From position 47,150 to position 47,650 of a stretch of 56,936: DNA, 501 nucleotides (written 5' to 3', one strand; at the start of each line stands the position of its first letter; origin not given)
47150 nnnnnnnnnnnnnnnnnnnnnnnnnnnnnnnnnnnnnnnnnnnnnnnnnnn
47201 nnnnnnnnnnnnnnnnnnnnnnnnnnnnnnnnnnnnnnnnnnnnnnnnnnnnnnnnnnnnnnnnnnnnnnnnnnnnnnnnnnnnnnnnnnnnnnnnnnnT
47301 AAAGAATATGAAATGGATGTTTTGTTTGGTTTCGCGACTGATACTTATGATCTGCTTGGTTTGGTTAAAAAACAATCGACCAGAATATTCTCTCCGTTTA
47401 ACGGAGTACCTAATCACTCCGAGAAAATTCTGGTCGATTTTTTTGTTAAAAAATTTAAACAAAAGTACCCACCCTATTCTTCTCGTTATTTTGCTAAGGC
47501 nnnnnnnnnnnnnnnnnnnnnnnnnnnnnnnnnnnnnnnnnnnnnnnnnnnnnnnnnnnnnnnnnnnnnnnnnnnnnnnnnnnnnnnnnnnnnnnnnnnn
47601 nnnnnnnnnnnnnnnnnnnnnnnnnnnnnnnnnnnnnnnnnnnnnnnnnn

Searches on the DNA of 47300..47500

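Call 15: search_rna_families(source=window, start=47300, end=47500, threshold=evalue, max_evalue=10, show_alignments=3)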
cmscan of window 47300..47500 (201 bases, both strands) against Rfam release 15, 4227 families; matches with E-value up to 10: 31.
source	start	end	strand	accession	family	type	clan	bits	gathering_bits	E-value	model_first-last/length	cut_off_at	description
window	47370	47443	+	RF00902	mir-791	Gene; miRNA;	-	27.2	70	0.0011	1-86/86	no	mir-791 microRNA precursor family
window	47366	47445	-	RF03664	MIR6288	Gene; miRNA;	-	25.8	74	0.0028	1-92/92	no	MIR6288 microRNA precursor family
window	47356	47457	-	RF04128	MIR8562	Gene; miRNA;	-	24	211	0.011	80-163/242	no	MIR8562 microRNA precursor family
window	47381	47487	-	RF02693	psm_mec_RNA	Gene; sRNA;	-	23.4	85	0.26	1-143/143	no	psm_mec locus RNA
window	47420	47457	+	RF02433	SpF36_sRNA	Gene; sRNA;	-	23.1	48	0.29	1-51/51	no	Streptococcus sRNA SpF36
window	47376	47482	-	RF02822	Srn266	Gene; sRNA;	-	22.2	63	0.12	1-112/112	no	Streptococcus RNA 266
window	47363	47450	+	RF04134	MIR7504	Gene; miRNA;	-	22.1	83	0.087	1-124/124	no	MIR7504 microRNA precursor family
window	47368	47445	+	RF04120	MIR5998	Gene; miRNA;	-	20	180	0.024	1-173/173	no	MIR5998 microRNA precursor family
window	47369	47456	+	RF04128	MIR8562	Gene; miRNA;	-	19.6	211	0.1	93-162/242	no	MIR8562 microRNA precursor family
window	47425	47481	+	RF00814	mir-316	Gene; miRNA;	-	17.9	80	0.36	1-91/91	no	mir-316 microRNA precursor family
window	47377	47476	-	RF02319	TtnuHACA12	Gene; snRNA; snoRNA; HACA-box;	-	17.2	80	3.7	1-131/131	no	Tetrahymena snoRNA TtnuHACA12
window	47352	47460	+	RF03350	mir-3851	Gene; miRNA;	-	16.5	106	2.3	1-94/94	no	mir-3851 microRNA precursor family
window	47300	47444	+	RF02452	ncr1575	Gene; sRNA;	-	16.4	60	4.1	66-212/212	5'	Bacillus sRNA ncr1575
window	47365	47449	-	RF03940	MIR9563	Gene; miRNA;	-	16.1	90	1.4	1-127/127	no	MIR9563 microRNA precursor family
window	47356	47458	+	RF04262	MIR1319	Gene; miRNA;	-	16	116.6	2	1-119/119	no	MIR1319 microRNA precursor family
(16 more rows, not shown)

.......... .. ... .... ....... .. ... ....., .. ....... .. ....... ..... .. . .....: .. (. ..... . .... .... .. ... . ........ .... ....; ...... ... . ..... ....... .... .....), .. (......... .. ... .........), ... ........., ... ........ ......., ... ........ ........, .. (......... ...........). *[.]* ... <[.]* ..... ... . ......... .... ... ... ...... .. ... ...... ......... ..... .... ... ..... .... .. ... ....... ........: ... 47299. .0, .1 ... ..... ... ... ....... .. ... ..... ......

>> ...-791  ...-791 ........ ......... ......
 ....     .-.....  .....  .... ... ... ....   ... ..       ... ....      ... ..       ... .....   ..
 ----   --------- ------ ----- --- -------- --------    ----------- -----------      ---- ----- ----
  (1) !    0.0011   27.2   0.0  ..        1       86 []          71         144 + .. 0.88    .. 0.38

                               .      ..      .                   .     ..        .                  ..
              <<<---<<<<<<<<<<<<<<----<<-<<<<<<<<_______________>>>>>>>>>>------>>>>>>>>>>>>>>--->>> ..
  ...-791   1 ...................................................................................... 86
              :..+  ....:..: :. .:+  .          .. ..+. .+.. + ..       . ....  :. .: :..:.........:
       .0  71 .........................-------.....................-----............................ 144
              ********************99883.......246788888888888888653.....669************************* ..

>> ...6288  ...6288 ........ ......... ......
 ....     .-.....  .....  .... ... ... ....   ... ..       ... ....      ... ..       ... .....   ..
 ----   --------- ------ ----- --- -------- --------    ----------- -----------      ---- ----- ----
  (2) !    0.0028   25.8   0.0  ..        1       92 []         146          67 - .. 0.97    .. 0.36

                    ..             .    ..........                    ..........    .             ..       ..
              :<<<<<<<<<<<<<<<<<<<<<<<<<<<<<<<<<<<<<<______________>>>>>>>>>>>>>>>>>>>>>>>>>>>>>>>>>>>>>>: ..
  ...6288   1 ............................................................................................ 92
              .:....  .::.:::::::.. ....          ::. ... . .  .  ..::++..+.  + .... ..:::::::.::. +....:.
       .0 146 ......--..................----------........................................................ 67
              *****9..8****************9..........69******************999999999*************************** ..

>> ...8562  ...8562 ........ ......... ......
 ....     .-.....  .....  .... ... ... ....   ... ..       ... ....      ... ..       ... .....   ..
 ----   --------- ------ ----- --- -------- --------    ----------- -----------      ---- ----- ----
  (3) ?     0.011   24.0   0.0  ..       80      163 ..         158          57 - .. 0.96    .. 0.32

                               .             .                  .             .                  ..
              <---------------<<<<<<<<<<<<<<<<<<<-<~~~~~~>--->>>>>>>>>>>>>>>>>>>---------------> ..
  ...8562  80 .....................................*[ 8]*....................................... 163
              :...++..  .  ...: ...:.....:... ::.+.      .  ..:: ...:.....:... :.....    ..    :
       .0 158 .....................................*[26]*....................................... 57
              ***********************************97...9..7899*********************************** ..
